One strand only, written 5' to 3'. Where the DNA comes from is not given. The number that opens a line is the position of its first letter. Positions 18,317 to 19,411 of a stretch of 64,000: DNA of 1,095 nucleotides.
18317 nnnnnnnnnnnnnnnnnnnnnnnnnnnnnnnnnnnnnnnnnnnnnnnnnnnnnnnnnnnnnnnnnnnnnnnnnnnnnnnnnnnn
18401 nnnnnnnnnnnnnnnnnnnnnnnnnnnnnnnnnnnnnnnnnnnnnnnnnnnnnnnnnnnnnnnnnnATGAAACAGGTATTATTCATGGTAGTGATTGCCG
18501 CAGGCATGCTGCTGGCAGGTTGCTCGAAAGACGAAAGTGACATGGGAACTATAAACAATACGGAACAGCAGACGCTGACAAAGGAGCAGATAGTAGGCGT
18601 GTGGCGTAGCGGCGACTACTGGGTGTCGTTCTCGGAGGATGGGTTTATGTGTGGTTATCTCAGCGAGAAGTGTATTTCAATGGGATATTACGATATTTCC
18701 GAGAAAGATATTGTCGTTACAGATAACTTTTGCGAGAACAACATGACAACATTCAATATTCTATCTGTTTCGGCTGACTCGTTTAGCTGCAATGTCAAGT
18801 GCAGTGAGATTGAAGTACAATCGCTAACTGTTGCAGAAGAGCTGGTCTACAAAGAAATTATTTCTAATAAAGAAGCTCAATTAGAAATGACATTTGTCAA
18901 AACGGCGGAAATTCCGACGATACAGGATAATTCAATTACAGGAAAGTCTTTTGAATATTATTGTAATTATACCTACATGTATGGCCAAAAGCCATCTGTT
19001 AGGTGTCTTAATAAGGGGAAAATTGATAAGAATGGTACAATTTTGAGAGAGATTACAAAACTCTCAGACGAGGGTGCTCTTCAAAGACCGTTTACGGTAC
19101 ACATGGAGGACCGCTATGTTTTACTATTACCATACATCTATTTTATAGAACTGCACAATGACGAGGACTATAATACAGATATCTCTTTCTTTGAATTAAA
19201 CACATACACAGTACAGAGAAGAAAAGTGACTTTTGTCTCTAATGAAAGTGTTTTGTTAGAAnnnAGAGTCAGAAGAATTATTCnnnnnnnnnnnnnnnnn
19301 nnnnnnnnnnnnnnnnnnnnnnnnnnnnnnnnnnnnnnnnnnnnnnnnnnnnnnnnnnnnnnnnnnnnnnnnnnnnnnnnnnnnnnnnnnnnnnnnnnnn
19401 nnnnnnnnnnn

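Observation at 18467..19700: Low-GC horizontally acquired block: lipoprotein moron adjacent to the swapped distal domain of the 1281-aa fibre (T5 Llp-like arrangement)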

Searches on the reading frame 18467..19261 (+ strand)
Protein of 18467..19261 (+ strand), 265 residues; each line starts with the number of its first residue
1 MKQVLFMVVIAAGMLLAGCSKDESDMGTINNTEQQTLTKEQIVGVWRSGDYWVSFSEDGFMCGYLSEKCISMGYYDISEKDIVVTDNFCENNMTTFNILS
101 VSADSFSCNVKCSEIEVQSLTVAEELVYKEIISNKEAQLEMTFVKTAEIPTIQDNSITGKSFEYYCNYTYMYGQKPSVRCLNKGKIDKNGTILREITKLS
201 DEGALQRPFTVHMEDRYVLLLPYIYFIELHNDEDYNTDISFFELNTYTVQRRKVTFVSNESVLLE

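Call 7: search_protein_families(library=pfam, proteins=[window:18467-19261:+], max_evalue=0.1)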
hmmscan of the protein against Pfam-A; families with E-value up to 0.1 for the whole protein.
window:18467-19261:+ (265 aa): 0 families

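Call 8: search_protein_families(library=phrogs, proteins=[window:18467-19261:+], max_evalue=0.01)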
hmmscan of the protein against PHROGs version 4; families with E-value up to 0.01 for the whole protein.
window:18467-19261:+ (265 aa): 0 families

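Call 10: search_dna_similar(query=window:18467-19261:+, collection=phages, mode=protein, max_evalue=0.01)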
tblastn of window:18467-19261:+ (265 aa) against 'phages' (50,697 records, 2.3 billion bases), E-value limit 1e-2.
No match.

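Call 14: find_homologous_proteins(query=window:18467-19261:+, max_evalue=0.001)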
Query window:18467-19261:+ (265 aa): 45 proteins with E <= 0.001 among 335 candidates.
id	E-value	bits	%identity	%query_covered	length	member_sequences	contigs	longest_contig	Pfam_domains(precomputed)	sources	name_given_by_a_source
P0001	1.2e-64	236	46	97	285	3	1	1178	-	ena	-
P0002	1.1e-58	217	45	97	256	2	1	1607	-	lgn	-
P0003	3.7e-58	215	44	97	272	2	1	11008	-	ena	-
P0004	1.5e-57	213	45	100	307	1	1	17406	-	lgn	-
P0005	1.5e-56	210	45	99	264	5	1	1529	-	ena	-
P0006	4.7e-55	205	46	100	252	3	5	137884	-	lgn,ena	-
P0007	5.5e-53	198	43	95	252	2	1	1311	-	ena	-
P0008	1.4e-51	193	42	87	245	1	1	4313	-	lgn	-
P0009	1.5e-48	184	52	66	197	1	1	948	-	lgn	-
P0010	1.4e-33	135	38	86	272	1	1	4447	-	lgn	-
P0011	3.4e-29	120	38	85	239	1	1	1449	-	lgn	-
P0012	5.0e-29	120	39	92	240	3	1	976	-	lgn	-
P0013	6.8e-28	116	44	60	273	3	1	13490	-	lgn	-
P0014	1.5e-27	115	48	62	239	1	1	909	-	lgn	-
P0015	2.1e-27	114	37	85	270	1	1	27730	-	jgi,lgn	jgi:hypothetical protein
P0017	1.1e-24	105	35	86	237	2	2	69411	-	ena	-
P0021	6.6e-20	90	35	83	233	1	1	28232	-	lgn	-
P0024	7.0e-18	83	36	64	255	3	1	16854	-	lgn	-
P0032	5.6e-15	74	32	86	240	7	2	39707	-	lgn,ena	-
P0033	1.5e-14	72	37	63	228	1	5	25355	-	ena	-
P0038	4.9e-13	67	33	56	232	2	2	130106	-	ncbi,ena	-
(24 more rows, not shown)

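Call 15: find_encoding_contigs(protein=P0006, flank=8000, max_places=4)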
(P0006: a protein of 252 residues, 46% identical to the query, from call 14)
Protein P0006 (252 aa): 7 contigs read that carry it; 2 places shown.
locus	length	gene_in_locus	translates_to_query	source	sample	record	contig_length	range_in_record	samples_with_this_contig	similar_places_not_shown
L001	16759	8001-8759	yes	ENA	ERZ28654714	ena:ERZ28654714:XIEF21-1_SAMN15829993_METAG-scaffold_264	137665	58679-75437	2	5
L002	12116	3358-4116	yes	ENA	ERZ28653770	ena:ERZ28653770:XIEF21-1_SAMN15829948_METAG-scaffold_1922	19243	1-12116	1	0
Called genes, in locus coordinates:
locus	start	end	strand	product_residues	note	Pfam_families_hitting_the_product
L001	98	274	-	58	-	-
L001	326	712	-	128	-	-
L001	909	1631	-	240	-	PF16473:Rv2179c-like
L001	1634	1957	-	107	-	-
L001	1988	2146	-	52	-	-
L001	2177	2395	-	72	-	PF01176:eIF-1a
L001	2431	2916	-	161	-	-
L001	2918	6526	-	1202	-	PF01807:Zn_ribbon_DnaG (faint)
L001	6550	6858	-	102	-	-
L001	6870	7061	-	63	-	-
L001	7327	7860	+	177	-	-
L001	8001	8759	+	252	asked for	-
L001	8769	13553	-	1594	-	-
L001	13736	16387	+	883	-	-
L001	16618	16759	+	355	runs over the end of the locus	-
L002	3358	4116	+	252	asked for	-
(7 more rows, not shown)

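Call 16: find_encoding_contigs(protein=P0004, flank=8000, max_places=3)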
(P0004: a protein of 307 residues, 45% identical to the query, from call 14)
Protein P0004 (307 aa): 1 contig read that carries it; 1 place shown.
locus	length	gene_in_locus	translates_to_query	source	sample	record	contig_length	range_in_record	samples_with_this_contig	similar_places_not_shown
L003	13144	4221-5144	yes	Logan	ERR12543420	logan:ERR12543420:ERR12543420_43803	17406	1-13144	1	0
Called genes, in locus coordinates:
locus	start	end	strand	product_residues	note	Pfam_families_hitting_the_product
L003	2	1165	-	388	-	?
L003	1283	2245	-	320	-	-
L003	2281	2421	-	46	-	-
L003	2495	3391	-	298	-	-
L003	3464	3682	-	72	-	-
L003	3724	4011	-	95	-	-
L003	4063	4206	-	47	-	-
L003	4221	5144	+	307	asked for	-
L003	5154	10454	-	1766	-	-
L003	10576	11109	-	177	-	-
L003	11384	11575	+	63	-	-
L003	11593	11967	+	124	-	-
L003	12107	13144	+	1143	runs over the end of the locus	-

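Call 17: find_encoding_contigs(protein=P0003, flank=8000, max_places=3)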
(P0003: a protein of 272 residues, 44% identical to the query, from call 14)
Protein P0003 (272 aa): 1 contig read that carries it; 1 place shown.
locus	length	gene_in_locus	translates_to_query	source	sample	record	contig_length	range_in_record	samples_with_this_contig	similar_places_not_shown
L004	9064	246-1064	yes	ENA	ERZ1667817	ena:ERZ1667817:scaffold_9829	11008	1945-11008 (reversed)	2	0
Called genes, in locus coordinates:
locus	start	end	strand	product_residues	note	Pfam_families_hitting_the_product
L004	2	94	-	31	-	?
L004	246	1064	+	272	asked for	-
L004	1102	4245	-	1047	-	-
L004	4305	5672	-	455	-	-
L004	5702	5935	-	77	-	-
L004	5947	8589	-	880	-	-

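Call 23: find_related_loci(query=A1, collection=viral_contigs, flank=7000)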
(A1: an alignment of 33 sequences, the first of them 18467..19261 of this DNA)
Query A1 (265 aa) in viral_contigs; peptide patterns used: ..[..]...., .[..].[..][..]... (x = any residue, [..] = any of these).
87 stretches matched a pattern, but none encodes a relative of the query by tblastn (E <= 1e-3).
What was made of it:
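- Tried and rejected: IMG/VR scan seeded with the lipoprotein family: no relative (call 23).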

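Call 24: find_related_loci(query=A1, collection=genome_contigs, flank=8000)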
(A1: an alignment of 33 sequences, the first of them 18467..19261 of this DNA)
Query A1 (265 aa) in genome_contigs; peptide patterns used: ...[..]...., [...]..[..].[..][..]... (x = any residue, [..] = any of these).
35 stretches matched a pattern; 1 encode a relative of the query (tblastn E <= 1e-3); 1 distinct loci.
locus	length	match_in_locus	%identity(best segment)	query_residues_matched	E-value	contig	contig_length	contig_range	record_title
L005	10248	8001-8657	30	4-229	2e-23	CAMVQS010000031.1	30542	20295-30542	MAG TPA_asm: uncultured Prevotella sp. isolate SRR8387715_bin.41_metaWRAP_v1.3_MAG genome assembly, contig: ERZ14209540.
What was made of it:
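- Tried and rejected: The genome collection gave one Prevotella MAG (call 24).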

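Call 25: find_related_loci(query=A1, collection=metagenome_contigs, flank=8000)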
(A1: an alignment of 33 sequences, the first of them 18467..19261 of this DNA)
Query A1 (265 aa) in metagenome_contigs; peptide patterns used: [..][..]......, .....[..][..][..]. (x = any residue, [..] = any of these).
145 stretches matched a pattern; 6 encode a relative of the query (tblastn E <= 1e-3); 6 distinct loci.
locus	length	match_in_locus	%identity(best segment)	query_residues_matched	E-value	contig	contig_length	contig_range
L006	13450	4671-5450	46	1-264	1e-74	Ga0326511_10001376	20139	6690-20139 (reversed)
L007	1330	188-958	47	1-265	4e-76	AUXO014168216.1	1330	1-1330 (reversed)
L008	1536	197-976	46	1-256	9e-75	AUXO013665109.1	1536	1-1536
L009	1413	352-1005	40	1-232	3e-34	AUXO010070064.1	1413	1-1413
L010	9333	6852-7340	40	1-170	6e-26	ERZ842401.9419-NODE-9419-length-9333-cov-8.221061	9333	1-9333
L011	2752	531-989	34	1-162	9e-22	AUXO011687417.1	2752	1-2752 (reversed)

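Call 26: find_encoding_contigs(protein=P0017, flank=8000, max_places=2)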
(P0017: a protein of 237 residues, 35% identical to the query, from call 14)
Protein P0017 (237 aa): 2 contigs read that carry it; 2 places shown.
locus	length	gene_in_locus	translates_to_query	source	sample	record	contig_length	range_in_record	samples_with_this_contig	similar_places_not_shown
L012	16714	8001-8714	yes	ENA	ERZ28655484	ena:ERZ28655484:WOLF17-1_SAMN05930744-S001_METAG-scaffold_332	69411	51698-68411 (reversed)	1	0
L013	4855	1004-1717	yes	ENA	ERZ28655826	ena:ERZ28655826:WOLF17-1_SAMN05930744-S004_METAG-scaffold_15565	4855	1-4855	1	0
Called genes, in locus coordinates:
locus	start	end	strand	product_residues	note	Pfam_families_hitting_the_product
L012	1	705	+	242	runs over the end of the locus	PF00697:PRAI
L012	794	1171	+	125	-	-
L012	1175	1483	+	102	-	-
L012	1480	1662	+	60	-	-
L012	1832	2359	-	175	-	-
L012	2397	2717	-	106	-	-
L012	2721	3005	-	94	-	-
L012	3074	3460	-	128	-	-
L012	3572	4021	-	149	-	PF25223:DUF7841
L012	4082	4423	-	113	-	-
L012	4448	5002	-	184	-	-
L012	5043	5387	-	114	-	-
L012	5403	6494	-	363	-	-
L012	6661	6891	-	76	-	-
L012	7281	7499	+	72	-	PF07927:HicA_toxin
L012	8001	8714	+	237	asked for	-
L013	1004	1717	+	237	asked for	-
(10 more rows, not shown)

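Call 27: find_encoding_contigs(protein=P0038, flank=8000, max_places=2)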
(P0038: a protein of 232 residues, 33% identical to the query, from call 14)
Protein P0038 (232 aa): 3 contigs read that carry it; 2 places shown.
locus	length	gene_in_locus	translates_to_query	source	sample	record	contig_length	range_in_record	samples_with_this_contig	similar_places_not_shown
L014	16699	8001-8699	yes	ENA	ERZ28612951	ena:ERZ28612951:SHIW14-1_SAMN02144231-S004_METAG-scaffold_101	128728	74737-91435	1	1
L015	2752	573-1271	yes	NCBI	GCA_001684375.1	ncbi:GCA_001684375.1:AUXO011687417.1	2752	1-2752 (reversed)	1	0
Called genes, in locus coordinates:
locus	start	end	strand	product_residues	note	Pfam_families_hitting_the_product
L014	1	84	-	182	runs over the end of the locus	-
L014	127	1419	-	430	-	-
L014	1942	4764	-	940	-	-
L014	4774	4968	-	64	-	-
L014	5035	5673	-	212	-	-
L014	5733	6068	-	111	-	-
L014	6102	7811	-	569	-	-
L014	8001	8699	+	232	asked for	-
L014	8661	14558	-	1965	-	-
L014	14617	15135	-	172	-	-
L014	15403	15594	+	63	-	-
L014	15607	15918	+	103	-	-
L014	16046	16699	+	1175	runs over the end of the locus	-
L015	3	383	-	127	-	?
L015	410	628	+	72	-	-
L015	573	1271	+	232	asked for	-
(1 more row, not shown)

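Call 28: find_encoding_contigs(protein=P0032, flank=8000, max_places=2)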
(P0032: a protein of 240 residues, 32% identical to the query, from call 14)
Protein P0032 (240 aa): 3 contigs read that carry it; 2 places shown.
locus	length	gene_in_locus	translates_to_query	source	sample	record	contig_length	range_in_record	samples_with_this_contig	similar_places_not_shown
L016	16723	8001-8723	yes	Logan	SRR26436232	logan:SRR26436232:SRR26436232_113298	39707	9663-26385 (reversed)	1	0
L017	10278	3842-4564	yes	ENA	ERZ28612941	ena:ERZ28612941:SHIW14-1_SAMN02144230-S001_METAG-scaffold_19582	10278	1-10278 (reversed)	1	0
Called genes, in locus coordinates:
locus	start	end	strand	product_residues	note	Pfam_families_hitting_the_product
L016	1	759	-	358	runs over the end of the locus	-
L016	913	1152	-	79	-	-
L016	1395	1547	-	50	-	-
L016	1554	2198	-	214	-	-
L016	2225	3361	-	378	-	PF00078:RVT_1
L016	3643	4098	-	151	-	-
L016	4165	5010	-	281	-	-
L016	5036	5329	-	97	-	-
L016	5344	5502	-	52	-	-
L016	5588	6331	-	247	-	-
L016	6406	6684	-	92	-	-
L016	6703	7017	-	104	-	-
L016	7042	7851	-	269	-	-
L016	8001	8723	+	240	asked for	-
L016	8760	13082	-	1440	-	-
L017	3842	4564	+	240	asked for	-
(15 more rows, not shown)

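Call 29: find_encoding_contigs(protein=P0021, flank=8000, max_places=2)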
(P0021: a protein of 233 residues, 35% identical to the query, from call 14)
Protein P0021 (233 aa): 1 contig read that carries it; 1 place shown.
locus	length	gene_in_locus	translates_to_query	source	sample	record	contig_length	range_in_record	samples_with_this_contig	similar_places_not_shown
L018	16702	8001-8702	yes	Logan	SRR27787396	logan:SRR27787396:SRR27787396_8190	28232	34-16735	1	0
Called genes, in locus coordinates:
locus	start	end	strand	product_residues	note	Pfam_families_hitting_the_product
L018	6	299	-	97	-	-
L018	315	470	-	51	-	-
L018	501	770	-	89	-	PF01176:eIF-1a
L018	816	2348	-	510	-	-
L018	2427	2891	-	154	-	-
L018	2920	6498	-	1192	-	-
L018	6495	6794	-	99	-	-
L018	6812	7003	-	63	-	-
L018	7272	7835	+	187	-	-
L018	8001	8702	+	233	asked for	-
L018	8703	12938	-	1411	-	-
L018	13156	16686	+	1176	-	-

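Call 30: find_encoding_contigs(protein=P0015, flank=8000, max_places=2)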
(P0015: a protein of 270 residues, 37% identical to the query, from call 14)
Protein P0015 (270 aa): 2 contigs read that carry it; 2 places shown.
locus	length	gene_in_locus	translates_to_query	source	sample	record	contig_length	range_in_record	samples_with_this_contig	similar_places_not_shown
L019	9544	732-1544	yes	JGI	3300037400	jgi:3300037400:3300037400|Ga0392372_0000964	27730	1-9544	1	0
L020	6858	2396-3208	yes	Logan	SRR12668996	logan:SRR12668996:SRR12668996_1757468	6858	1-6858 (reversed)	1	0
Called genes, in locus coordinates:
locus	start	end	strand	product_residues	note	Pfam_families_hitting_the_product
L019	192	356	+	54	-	-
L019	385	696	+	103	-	PF13650:Asp_protease_2, PF13975:gag-asp_proteas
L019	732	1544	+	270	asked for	-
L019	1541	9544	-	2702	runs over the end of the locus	-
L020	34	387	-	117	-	-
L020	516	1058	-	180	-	-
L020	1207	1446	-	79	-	-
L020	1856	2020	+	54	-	-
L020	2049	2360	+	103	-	PF13650:Asp_protease_2, PF13975:gag-asp_proteas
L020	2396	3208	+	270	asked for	-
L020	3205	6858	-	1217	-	?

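Call 31: find_encoding_contigs(protein=P0033, flank=8000, max_places=3)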
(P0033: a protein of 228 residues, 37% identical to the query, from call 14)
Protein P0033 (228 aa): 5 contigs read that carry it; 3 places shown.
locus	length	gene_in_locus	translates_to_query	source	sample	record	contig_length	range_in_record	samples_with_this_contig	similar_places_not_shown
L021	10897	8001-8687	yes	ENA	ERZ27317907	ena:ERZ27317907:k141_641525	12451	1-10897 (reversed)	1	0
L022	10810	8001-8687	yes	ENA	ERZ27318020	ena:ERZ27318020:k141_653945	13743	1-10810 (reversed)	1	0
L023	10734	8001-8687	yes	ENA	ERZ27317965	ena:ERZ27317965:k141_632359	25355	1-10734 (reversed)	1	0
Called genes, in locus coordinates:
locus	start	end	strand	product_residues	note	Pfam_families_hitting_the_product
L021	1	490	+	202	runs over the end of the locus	PF00163:Ribosomal_S4, PF01479:S4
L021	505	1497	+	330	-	PF01193:RNA_pol_L, PF01000:RNA_pol_A_bac, PF03118:RNA_pol_A_CTD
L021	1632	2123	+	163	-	-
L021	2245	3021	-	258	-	-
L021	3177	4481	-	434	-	PF01053:Cys_Met_Meta_PP, PF00155:Aminotran_1_2 (weak), PF01041:DegT_DnrJ_EryC1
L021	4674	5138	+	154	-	PF01047:MarR (weak), PF13404:HTH_AsnC-type, PF13412:HTH_24, PF01037:AsnC_trans_reg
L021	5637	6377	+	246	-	PF02661:Fic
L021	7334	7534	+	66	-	-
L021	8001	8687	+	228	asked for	-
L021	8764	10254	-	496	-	-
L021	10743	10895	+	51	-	?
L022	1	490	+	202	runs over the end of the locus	PF00163:Ribosomal_S4, PF01479:S4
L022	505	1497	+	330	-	PF01193:RNA_pol_L, PF01000:RNA_pol_A_bac, PF03118:RNA_pol_A_CTD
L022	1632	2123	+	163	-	-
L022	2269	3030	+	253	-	PF00106:adh_short, PF08659:KR, PF13561:adh_short_C2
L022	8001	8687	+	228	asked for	-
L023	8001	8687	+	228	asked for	-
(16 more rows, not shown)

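Call 32: find_encoding_contigs(protein=P0024, flank=8000, max_places=2)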
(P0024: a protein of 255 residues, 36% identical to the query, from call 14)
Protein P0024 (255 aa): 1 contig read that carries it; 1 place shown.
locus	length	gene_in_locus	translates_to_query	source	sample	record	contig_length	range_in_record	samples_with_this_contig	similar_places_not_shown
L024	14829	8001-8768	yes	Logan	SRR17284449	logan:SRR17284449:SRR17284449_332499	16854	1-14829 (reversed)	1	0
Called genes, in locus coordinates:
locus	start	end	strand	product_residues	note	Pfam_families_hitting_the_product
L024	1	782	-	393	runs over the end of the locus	PF00078:RVT_1 (weak)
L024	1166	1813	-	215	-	-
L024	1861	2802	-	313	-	-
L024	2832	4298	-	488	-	-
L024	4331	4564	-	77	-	-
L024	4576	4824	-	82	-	-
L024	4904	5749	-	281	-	-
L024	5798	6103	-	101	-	-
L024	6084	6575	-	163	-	-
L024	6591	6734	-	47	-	-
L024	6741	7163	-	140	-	-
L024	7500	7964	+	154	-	-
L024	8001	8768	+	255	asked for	-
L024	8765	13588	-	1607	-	-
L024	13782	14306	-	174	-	PF13443:HTH_26 (weak), PF00356:LacI (weak)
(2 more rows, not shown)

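Call 33: find_encoding_contigs(protein=P0013, flank=8000, max_places=2)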
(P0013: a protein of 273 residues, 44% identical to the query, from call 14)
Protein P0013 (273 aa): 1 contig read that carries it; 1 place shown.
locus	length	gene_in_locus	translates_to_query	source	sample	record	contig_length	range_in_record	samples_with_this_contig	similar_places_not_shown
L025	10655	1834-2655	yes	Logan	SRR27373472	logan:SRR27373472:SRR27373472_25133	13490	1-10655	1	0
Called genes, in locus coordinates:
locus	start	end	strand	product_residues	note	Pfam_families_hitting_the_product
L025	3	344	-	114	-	?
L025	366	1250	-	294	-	-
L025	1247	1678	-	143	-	-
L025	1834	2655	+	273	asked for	-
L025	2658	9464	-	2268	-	-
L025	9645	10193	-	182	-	-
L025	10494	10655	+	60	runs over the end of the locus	-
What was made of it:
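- It also holds across both gene orders (calls 15-17, 26-33).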

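Call 41: search_solved_structures(query=A1, max_evalue=1)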
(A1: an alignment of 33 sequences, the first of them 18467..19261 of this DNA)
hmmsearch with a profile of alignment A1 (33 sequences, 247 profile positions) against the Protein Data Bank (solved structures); distinct sequences matched with E-value up to 1: 7.
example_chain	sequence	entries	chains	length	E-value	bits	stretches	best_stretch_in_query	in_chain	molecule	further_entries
1h5w_A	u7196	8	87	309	0.31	13.9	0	101-171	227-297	UPPER COLLAR PROTEIN | Portal protein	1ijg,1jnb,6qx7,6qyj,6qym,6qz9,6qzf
1fou_A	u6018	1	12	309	0.55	13.1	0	93-171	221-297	UPPER COLLAR PROTEIN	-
6b4f_B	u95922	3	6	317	0.62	12.9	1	97-151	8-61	Nucleoporin GLE1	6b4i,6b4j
7tbl_e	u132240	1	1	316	0.71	12.7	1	98-151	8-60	GLE1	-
7z1u_A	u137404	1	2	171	0.83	12.5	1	80-159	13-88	Non-symbiotic hemoglobin class 1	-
4r9f_A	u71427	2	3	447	0.89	12.4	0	2-39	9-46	MBP1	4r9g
7zos_A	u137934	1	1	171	0.97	12.3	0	80-159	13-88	Non-symbiotic hemoglobin class 1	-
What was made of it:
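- On T5 Llp / Cor exclusion lipoproteins: A profile of 33 family members found no Llp chain among PDB sequences at E<=1 (call 41).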
